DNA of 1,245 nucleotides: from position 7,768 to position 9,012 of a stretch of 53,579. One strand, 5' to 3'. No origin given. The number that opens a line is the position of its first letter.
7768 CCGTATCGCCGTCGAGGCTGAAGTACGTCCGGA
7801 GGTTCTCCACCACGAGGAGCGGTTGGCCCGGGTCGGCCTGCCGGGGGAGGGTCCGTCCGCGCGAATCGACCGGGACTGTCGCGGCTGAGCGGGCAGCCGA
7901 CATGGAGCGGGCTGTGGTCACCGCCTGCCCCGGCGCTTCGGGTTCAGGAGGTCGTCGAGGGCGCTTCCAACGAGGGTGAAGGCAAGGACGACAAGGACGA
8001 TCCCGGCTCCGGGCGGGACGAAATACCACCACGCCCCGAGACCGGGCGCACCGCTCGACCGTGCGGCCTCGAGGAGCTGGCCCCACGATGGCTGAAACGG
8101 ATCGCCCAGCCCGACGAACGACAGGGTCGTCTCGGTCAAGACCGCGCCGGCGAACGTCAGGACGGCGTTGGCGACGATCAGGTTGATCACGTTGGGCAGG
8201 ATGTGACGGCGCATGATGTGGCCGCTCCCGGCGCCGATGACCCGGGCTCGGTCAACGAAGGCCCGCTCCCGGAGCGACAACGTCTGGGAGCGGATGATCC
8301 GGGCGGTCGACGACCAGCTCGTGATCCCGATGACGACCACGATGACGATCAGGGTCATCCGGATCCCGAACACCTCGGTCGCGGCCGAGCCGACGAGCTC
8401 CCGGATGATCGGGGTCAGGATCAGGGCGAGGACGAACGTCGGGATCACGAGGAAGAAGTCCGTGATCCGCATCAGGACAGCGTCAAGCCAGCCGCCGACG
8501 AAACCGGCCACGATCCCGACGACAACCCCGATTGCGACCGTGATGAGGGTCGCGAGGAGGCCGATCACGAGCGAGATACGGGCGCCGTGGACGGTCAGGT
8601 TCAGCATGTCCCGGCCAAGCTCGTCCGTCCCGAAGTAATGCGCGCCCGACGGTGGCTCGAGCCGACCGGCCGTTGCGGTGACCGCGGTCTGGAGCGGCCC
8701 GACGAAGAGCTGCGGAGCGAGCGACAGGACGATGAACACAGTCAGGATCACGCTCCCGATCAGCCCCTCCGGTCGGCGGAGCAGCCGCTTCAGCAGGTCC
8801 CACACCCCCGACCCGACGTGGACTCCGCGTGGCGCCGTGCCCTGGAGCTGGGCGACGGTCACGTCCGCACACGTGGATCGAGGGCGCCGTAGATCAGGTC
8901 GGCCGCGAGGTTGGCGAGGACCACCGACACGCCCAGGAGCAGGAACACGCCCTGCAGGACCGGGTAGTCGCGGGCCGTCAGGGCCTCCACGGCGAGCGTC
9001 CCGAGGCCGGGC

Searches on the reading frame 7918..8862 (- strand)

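Call 49: search_protein_families(library=pfam, proteins=[window:7918-8862:-], max_evalue=0.00001)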
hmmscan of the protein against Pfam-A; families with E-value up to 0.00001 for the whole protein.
window:7918-8862:- (314 aa): 1 family
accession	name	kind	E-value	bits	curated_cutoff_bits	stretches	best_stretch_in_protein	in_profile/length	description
PF00528.27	BPD_transp_1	-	2.5e-30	106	26.4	1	112-311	1-183/184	Binding-protein-dependent transport system inner membrane component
